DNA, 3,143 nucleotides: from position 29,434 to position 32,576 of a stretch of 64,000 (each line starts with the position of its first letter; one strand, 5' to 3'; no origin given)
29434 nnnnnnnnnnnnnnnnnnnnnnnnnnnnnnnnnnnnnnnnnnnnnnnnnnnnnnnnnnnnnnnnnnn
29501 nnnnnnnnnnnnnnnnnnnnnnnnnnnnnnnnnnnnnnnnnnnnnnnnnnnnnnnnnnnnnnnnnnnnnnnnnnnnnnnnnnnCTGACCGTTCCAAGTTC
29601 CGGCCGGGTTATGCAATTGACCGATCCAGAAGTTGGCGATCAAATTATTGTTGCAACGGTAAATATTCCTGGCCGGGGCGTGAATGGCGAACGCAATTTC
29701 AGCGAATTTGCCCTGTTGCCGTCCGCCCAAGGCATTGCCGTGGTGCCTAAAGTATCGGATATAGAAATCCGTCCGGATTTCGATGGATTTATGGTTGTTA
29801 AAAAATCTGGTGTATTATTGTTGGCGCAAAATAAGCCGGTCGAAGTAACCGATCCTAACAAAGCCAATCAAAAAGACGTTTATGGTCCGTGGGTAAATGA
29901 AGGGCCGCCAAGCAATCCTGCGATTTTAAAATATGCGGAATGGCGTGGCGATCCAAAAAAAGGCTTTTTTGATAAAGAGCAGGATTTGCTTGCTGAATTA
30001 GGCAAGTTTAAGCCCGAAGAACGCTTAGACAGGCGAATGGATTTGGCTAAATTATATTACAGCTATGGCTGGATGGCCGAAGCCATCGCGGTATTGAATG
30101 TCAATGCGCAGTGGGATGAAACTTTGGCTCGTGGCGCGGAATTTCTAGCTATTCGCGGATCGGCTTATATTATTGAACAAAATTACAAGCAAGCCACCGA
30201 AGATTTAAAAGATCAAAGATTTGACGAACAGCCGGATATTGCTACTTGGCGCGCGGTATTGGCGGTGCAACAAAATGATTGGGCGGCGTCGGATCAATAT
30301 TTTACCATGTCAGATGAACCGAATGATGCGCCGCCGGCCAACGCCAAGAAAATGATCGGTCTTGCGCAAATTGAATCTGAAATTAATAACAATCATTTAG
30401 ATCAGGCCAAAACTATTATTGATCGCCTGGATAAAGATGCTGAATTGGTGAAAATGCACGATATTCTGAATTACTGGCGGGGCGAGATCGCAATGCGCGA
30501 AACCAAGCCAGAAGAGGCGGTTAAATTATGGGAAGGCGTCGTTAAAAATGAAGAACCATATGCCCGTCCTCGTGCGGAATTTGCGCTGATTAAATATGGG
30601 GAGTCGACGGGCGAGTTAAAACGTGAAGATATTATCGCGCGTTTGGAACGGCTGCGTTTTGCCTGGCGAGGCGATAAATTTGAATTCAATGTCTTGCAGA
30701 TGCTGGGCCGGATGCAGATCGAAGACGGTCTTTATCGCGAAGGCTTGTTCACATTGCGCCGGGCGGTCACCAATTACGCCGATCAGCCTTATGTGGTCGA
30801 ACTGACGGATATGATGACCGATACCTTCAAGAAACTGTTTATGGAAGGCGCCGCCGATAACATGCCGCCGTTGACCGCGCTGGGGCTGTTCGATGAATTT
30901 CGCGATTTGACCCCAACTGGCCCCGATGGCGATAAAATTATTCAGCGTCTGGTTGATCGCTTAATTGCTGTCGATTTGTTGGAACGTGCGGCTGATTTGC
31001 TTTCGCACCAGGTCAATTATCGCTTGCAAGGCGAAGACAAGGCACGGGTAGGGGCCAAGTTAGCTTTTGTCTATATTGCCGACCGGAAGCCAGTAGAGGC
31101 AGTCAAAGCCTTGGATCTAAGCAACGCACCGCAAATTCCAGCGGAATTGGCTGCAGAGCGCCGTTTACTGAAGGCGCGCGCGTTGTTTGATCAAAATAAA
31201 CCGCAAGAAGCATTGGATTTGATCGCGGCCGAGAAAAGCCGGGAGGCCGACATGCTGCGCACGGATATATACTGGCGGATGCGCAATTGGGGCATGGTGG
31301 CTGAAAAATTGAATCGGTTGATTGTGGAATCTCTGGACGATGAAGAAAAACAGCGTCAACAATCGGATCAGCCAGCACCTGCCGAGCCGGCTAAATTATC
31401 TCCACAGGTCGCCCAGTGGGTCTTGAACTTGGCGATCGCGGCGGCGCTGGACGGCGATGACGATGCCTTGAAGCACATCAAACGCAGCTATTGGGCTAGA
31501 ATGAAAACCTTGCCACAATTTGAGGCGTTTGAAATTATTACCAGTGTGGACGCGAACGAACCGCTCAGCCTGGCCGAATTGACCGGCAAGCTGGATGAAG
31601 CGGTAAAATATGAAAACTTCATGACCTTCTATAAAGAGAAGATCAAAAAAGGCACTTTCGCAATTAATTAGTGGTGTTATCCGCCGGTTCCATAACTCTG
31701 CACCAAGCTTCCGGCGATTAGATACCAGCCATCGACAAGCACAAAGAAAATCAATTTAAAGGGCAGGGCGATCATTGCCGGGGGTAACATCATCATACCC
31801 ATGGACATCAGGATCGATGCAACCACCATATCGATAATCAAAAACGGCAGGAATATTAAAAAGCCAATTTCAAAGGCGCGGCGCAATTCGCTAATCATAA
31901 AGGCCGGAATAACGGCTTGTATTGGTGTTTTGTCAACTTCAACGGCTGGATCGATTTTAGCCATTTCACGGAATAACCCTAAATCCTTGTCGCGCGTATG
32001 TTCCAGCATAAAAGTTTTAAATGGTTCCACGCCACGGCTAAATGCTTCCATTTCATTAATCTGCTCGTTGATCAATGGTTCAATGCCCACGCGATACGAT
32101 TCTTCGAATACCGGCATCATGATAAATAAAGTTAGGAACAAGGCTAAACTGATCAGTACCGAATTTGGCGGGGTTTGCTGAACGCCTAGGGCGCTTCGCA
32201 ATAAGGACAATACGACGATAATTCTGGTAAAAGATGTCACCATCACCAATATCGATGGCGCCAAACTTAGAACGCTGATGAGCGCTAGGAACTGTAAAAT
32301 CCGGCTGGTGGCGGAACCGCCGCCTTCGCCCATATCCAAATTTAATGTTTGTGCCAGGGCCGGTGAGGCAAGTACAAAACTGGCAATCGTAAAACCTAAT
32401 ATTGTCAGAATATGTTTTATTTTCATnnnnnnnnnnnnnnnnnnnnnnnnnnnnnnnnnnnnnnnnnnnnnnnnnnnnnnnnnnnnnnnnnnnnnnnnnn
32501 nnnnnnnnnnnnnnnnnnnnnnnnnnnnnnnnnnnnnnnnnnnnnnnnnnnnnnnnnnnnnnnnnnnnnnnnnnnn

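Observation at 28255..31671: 1138-aa secreted Pro-rich/TPR protein embedded between cheY and fliP: candidate novel periplasmic flagellar scaffold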

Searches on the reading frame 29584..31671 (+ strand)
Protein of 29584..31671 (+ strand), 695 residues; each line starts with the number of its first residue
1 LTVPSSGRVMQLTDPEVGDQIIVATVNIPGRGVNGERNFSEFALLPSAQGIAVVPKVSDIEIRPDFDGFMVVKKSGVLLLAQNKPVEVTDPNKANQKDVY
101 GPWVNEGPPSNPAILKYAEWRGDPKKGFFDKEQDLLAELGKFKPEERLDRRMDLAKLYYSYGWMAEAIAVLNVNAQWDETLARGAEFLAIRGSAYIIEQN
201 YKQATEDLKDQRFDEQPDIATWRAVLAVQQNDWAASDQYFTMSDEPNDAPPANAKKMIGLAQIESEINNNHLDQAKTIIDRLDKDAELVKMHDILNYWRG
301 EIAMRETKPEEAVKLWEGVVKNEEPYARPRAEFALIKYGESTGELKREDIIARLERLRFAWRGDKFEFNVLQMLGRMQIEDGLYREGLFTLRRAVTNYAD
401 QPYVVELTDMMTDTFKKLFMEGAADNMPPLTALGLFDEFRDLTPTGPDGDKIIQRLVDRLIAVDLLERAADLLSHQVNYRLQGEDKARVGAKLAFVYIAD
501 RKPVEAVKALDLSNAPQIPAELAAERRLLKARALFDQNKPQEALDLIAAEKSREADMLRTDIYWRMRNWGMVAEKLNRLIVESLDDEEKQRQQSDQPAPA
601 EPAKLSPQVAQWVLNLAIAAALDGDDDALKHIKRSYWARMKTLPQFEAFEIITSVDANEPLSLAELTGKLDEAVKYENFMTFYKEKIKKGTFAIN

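Call 86: find_homologous_proteins(query=A4, max_evalue=0.00001)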
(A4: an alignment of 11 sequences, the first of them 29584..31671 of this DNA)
Query A4 (11 sequences) (695 aa, profile of the alignment): 127 proteins with E <= 0.00001 among 8000 candidates; the best 120 are listed.
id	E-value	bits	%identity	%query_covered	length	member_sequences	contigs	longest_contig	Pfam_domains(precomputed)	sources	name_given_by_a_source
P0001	3.0e-275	933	100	100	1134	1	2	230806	-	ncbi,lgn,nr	ncbi:MAG: hypothetical protein EYC62_01455 [Alphaproteobacteria bacterium]|nr:MAG: hypothetical prot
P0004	1.5e-272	924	65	100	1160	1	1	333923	-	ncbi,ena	-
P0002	6.2e-267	905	91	100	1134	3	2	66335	PF07719.24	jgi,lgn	jgi:hypothetical protein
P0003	2.1e-257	874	78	100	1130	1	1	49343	PF07719.24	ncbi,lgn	-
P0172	1.5e-247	841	65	99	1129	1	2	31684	-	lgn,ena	-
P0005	1.0e-244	832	64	100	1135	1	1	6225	PF07719.24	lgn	-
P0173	4.7e-240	817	33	99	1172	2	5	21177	PF24837.2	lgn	-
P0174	1.1e-239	815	33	98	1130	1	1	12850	PF24837.2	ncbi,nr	ncbi:MAG: tetratricopeptide repeat protein [Magnetospirillum sp.]|nr:tetratricopeptide repeat protei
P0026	2.5e-226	771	56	100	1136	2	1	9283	-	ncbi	-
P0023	3.6e-224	764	53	100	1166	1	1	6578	-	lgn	-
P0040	2.5e-217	741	53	100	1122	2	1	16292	-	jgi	jgi:hypothetical protein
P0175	2.2e-214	732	55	100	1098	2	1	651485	-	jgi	jgi:tetratricopeptide (TPR) repeat protein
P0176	3.8e-213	728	31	98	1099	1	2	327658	-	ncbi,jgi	ncbi:MAG TPA: hypothetical protein VGG48_07430 [Rhizomicrobium sp.]|jgi:tetratricopeptide (TPR) repe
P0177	1.3e-209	716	30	98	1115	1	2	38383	-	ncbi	ncbi:MAG: hypothetical protein ACREHE_09415 [Rhizomicrobium sp.]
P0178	4.1e-209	714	52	100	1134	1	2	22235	-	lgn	-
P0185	8.5e-205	700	30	94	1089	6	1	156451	-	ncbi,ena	-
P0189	3.3e-199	682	32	100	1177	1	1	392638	-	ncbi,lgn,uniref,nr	ncbi:tetratricopeptide repeat protein [Telmatospirillum siberiense]|uniref:Uncharacterized protein n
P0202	1.1e-192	660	34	99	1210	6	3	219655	-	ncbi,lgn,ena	-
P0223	1.1e-187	643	33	98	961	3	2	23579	PF12895.14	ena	-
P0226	2.1e-186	639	32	98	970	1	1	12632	PF14559.13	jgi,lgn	-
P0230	2.3e-185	636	33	98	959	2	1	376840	PF12895.14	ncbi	-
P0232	3.3e-185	635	33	98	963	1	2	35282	-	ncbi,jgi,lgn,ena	-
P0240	1.5e-181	623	32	99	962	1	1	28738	PF14559.13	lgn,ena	-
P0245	2.4e-180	619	31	98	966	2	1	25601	PF22860.3,PF13432.13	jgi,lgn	-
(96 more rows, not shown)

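Call 92: list_cluster_members(proteins=[P0230, P0232, P0223, P0240, P0226, P0245, P0175, P0185, P0202, P0004])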
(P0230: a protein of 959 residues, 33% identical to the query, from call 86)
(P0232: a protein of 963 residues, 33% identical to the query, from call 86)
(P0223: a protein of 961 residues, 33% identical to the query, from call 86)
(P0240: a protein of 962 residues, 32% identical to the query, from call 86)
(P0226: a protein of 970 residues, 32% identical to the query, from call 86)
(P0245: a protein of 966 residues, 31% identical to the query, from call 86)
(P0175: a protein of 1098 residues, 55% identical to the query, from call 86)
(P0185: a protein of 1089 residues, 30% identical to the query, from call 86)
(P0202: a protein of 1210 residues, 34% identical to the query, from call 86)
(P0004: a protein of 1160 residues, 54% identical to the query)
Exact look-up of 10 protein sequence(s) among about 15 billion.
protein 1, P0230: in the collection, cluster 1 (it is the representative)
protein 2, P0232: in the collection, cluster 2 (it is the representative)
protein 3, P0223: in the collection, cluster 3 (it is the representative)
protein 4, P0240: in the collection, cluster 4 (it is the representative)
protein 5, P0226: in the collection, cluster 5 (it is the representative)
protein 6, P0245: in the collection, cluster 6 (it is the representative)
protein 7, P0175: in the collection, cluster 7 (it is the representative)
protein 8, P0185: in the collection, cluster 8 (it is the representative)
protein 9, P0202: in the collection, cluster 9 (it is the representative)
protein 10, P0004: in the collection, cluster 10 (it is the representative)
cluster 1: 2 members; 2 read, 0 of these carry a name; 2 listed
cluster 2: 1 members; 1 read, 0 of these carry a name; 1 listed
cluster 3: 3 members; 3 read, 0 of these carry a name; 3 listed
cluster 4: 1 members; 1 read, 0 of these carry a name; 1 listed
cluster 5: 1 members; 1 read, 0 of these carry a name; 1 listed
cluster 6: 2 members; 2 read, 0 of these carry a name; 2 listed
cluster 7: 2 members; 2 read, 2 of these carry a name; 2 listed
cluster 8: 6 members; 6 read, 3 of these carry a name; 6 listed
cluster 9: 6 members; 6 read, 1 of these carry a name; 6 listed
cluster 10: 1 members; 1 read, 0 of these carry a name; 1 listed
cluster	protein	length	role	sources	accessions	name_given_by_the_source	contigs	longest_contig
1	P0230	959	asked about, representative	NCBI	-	-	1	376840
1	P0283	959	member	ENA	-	-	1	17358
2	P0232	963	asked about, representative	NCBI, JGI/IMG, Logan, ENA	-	-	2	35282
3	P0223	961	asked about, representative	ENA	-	-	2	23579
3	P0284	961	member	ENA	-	-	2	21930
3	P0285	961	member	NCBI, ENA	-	-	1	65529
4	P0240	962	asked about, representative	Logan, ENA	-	-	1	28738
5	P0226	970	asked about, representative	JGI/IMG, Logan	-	-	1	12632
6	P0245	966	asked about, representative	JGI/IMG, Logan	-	-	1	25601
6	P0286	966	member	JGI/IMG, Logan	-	-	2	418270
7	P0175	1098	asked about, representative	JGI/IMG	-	tetratricopeptide (TPR) repeat protein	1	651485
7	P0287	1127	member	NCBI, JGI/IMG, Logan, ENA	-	hypothetical protein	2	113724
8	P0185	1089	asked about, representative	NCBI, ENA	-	-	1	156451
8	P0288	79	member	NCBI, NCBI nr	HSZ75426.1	MAG TPA: hypothetical protein VK779_11450, partial [Rhizomicrobium sp.] | hypothetical protein [Rhizomicrobium sp.]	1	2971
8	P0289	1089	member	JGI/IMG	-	hypothetical protein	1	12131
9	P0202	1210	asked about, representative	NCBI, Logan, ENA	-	-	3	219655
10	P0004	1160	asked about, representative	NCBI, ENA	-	-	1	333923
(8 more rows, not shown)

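Call 95: find_encoding_contigs(protein=P0230, flank=8000, max_places=1)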
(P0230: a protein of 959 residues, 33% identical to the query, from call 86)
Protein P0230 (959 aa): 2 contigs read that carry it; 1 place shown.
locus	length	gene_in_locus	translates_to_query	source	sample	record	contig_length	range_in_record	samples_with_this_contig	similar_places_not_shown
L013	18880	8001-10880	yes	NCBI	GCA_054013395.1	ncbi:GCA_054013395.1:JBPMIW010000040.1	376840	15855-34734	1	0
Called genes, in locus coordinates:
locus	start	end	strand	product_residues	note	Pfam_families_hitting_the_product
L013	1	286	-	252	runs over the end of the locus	PF02107:FlgH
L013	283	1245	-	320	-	PF08666:SAF (faint), PF13144:ChapFlgA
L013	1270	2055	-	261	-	PF00460:Flg_bb_rod, PF22692:LlgE_F_G_D1, PF06429:Flg_bbr_C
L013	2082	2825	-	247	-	PF00460:Flg_bb_rod (weak), PF22692:LlgE_F_G_D1, PF06429:Flg_bbr_C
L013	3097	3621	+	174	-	PF03748:FliL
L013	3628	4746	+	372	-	PF02154:FliM, PF01052:FliMN_C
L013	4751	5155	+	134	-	PF20072:DUF6468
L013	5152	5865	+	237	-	PF03448:MgtE_N (weak)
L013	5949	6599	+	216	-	PF04344:CheZ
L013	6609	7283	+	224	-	-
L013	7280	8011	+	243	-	PF13677:MotB_plug, PF00691:OmpA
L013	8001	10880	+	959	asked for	PF12895:ANAPC3 (faint)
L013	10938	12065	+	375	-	PF03576:Peptidase_S58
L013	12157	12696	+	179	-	PF01467:CTP_transf_like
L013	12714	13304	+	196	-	PF00160:Pro_isomerase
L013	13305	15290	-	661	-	PF02518:HATPase_c, PF00204:DNA_gyraseB, PF01751:Toprim, PF00986:DNA_gyraseB_C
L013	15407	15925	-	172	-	-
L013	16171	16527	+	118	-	-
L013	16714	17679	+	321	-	PF00491:Arginase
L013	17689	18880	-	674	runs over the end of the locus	PF00289:Biotin_carb_N, PF02786:CPSase_L_D2, PF07478:Dala_Dala_lig_C (weak), PF02785:Biotin_carb_C, PF25919:BSH_CusB (faint), PF21139:BT_MCC_alpha, PF25917:BSH_RND (faint), PF00364:Biotin_lipoyl, +1 more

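Call 96: find_encoding_contigs(protein=P0189, flank=8000, max_places=1)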
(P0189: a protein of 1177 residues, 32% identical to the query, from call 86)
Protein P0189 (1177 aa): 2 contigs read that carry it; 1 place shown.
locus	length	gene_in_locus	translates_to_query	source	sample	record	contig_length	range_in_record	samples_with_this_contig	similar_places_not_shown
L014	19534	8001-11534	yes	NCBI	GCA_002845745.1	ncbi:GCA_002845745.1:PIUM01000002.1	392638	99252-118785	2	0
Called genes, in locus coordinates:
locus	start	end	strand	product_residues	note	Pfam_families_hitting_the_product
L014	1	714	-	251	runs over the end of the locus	PF02107:FlgH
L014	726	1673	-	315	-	PF08666:SAF (weak), PF13144:ChapFlgA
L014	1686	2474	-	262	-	PF00460:Flg_bb_rod, PF22692:LlgE_F_G_D1, PF06429:Flg_bbr_C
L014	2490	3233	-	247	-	PF00460:Flg_bb_rod, PF22692:LlgE_F_G_D1, PF06429:Flg_bbr_C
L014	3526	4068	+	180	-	-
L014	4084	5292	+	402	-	PF02154:FliM, PF01052:FliMN_C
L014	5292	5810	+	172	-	PF20072:DUF6468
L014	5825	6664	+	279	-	-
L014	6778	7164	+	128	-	PF00072:Response_reg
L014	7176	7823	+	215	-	PF04344:CheZ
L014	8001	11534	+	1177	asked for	-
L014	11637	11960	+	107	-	PF01312:Bac_export_2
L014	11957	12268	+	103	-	-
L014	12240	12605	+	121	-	PF04347:FliO (weak)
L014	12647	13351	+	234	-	PF00813:FliP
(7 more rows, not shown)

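Call 122: search_solved_structures(query=A4, max_evalue=10)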
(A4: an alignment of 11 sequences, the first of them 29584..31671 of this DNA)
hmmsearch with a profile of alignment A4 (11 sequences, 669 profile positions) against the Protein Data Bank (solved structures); distinct sequences matched with E-value up to 10: 43.
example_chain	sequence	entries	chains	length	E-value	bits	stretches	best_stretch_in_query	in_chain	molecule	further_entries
4y6c_A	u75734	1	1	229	1.4e-06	30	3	481-552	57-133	ANSERINA PUTATIVE KINESIN LIGHT chain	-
4y6w_A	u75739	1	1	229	6.7e-06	27.9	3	482-551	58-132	NaB(AB)3ACb - light chain TPR-like repeats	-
5fzq_A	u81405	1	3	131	0.0001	23.9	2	357-402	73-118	DESIGNED TPR PROTEIN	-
3q5m_A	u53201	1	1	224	0.00016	23.3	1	200-416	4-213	UPF0169 lipoprotein yfiO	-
8spr_D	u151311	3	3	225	0.00017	23.2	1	200-416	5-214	Outer membrane protein assembly factor BamD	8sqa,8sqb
5fzr_A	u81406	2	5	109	0.00017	23.2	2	357-390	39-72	DESIGNED TPR PROTEIN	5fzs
28jl_D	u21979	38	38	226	0.00017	23.2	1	200-416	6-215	Outer membrane protein assembly factor BamD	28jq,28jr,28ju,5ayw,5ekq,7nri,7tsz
3tgo_A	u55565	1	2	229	0.00017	23.2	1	200-416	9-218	UPF0169 lipoprotein yfiO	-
5d0o_D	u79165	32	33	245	0.00021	22.9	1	200-416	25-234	Outer membrane protein assembly factor BamD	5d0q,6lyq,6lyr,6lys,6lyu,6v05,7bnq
8adg_D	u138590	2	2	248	0.00022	22.9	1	200-416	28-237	Outer membrane protein assembly factor BamD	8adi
5ljo_D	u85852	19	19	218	0.00034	22.2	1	208-416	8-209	Outer membrane protein assembly factor BamD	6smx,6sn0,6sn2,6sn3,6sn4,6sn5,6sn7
2yhc_A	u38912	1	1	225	0.00045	21.8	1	213-417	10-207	UPF0169 LIPOPROTEIN YFIO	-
8hmc_C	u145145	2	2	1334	0.0032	19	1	224-327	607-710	Tetratricopeptide repeat protein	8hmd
6g5s_A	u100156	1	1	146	0.0044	18.5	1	258-340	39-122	Cell division coordinator CpoB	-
2kc7_A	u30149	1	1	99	0.0058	18.1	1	251-319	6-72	bfr218_protein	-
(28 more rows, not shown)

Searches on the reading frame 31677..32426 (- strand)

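Call 7: search_protein_families(library=pfam, proteins=[window:31677-32426:-], max_evalue=0.001)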
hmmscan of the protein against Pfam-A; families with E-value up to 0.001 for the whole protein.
window:31677-32426:- (249 aa): 1 family
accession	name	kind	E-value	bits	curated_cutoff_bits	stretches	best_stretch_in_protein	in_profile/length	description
PF00813.25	FliP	-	4.1e-81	271.9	26.9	1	49-241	1-191/191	FliP family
